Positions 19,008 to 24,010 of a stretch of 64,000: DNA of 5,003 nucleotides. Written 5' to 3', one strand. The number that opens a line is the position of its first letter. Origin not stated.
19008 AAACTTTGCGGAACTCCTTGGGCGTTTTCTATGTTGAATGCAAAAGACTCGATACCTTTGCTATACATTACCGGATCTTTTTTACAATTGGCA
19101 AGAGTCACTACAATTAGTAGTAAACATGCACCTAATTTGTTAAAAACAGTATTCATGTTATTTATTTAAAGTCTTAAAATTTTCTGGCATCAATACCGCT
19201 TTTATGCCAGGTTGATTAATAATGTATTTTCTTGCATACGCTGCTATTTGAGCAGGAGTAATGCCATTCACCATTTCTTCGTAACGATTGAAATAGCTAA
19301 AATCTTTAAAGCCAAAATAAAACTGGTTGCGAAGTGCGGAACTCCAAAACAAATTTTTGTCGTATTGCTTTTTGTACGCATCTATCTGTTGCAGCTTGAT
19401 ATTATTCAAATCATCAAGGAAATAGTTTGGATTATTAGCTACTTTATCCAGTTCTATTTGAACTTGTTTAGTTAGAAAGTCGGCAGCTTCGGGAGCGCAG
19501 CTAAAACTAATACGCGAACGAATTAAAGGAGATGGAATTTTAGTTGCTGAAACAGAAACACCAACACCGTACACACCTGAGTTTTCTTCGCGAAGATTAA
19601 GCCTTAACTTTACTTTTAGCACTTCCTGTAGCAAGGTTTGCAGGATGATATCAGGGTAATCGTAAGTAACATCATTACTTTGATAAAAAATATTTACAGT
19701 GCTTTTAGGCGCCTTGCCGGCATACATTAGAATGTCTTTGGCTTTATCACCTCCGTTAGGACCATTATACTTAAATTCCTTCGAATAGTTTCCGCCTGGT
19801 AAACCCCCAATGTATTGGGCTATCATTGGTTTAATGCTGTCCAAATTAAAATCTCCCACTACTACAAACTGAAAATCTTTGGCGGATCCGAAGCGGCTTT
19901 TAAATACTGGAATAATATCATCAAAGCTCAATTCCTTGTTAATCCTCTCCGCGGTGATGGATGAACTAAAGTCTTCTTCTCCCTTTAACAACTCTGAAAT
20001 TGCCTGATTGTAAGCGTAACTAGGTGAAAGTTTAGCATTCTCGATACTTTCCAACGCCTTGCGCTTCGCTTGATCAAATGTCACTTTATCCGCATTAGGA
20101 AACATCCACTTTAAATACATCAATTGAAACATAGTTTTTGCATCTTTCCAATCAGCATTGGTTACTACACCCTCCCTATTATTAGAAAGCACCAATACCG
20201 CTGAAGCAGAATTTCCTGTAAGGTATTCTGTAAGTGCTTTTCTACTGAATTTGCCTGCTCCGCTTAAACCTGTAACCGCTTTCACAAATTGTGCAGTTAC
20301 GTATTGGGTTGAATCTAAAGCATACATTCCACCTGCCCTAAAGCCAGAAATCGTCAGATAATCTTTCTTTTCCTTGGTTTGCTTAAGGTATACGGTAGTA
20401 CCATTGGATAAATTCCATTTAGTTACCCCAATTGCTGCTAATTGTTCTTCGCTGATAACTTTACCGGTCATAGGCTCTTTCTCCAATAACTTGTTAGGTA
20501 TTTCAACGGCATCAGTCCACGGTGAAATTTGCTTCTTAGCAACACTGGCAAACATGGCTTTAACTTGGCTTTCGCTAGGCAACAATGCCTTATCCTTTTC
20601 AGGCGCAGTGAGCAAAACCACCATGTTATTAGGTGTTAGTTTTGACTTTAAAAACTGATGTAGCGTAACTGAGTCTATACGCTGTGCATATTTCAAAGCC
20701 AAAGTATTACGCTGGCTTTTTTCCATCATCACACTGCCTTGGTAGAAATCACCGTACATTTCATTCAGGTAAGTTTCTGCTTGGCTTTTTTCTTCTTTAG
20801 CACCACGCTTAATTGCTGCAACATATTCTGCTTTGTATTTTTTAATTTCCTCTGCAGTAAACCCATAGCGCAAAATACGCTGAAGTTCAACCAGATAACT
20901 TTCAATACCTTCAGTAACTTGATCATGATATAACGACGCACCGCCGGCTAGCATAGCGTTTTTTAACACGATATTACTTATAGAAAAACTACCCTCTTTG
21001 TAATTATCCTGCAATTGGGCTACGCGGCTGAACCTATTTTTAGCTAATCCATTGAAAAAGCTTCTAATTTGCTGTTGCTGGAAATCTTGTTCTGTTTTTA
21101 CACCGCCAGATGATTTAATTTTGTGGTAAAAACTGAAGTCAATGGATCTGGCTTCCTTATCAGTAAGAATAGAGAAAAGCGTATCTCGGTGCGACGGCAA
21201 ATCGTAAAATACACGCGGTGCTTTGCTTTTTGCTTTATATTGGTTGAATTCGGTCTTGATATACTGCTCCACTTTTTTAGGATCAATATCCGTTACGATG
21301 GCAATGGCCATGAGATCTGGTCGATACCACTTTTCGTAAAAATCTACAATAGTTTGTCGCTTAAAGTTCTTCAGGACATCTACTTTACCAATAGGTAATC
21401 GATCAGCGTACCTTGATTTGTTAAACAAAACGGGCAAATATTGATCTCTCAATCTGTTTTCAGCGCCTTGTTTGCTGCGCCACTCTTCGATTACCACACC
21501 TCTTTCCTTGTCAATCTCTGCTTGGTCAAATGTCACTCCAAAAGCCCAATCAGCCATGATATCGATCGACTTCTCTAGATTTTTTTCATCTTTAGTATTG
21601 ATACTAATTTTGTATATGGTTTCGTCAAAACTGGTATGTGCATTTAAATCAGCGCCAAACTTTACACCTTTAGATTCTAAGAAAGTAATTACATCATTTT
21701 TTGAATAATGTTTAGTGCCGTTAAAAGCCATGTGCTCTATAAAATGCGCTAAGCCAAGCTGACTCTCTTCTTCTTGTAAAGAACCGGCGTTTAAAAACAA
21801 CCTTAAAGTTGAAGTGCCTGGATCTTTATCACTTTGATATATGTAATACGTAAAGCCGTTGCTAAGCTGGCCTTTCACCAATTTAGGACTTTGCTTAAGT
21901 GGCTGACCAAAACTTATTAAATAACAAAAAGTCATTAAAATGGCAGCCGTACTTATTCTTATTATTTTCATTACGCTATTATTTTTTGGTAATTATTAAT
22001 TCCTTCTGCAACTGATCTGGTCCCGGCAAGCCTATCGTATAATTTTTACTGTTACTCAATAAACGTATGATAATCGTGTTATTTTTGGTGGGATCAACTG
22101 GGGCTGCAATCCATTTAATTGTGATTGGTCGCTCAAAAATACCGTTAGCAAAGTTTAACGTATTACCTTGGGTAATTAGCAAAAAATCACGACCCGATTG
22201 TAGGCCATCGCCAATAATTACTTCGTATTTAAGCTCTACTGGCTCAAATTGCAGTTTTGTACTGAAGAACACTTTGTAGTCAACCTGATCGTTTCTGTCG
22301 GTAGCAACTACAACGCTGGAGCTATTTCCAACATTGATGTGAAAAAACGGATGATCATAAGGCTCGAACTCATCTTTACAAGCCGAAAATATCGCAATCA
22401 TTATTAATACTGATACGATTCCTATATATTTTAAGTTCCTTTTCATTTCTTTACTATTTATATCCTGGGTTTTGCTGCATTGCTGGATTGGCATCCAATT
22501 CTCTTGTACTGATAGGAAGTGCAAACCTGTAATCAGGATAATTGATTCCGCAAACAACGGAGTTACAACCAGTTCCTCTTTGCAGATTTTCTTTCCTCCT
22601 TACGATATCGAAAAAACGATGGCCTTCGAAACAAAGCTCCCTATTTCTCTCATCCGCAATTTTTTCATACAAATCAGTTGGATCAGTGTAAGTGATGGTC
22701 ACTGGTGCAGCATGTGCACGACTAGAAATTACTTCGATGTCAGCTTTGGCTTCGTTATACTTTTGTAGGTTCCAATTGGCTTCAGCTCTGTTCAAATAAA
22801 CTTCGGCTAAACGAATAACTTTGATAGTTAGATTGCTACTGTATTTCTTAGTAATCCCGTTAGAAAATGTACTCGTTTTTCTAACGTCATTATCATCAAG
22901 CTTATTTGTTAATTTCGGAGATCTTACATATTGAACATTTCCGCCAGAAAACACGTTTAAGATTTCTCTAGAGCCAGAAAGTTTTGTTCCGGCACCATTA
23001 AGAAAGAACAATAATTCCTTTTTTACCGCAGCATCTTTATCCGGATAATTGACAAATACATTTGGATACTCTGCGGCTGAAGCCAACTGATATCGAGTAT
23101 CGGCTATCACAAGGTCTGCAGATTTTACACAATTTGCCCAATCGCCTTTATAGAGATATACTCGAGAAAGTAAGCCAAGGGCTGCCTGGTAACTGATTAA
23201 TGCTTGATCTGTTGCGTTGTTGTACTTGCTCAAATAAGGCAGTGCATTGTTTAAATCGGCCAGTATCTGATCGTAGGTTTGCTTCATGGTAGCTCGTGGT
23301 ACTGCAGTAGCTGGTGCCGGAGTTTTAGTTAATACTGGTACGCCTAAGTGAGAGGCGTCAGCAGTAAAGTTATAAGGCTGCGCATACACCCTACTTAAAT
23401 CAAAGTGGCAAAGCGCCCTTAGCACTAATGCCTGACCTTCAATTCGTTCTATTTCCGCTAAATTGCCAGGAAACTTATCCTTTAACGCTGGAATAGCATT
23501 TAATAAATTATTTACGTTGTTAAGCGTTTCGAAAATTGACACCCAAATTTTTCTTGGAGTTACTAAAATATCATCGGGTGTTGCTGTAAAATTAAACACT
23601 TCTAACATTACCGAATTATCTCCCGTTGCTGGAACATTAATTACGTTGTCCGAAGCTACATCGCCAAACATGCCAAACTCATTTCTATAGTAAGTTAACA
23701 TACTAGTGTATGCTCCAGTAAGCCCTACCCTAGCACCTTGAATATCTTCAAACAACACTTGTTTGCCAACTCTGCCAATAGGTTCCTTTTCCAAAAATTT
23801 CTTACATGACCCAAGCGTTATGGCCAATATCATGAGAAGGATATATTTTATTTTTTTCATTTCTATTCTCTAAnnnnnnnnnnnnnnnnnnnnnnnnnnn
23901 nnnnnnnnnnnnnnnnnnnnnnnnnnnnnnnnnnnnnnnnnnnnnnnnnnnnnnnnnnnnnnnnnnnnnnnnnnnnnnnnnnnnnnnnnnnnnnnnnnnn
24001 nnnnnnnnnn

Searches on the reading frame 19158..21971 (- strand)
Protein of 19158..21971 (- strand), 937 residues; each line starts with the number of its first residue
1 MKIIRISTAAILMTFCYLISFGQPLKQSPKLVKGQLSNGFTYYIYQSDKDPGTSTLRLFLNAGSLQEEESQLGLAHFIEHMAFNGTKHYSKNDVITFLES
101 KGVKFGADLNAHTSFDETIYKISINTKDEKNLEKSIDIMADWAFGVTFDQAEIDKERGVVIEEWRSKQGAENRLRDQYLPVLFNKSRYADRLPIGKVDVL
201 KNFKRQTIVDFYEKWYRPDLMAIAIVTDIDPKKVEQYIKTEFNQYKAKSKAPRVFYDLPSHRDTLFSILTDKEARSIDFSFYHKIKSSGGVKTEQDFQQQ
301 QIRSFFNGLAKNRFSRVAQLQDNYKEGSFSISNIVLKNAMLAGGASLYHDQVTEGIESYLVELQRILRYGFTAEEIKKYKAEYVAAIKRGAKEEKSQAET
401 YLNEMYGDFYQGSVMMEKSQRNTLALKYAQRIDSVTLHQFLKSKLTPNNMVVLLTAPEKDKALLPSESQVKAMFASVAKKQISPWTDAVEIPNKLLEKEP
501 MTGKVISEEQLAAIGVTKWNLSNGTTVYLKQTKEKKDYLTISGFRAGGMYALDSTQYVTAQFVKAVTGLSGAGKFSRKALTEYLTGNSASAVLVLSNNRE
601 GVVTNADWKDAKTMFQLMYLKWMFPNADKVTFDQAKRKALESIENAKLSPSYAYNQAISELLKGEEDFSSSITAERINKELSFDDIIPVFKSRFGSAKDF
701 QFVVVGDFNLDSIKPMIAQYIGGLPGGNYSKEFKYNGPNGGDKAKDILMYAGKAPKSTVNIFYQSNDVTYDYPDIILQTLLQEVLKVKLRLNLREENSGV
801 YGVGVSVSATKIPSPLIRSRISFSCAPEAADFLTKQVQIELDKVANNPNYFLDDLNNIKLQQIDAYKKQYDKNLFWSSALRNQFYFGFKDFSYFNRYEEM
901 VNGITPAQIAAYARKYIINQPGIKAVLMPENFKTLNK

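Call 8: search_protein_families(library=pfam, proteins=[window:19158-21971:-])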
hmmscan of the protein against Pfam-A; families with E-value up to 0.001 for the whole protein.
window:19158-21971:- (937 aa): 2 families
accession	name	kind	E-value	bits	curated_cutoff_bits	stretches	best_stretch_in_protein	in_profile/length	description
PF00675.25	Peptidase_M16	-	1.2e-30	106.8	22.3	1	44-172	3-123/149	Insulinase (Peptidase family M16)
PF05193.26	Peptidase_M16_C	-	2.4e-28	99.7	23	2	203-382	2-180/181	Peptidase M16 inactive domain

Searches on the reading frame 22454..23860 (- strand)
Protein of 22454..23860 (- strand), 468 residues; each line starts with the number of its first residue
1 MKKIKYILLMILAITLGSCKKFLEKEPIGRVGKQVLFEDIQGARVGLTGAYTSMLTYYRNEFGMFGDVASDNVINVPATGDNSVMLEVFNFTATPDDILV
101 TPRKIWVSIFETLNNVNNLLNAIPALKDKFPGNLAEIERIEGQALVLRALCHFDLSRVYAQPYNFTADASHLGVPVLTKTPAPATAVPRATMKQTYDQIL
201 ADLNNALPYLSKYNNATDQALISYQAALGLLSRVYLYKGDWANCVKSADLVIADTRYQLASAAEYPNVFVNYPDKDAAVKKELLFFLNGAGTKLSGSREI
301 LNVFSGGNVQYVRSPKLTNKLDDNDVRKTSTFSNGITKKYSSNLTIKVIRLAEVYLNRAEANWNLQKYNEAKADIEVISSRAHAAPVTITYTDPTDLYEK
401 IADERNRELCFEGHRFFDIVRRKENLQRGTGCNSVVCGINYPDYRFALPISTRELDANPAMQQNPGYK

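Call 8: search_protein_families(library=pfam, proteins=[window:22454-23860:-])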
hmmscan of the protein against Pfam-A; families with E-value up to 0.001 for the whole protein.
window:22454-23860:- (468 aa): 2 families
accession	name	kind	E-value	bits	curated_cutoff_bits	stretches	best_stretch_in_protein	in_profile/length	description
PF07980.17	SusD_RagB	-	1.9e-28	100.4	23.1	1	333-467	143-297/297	SusD family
PF14322.12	SusD-like_3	-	2.9e-22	80.3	27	1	88-236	57-191/191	Starch-binding associating with outer membrane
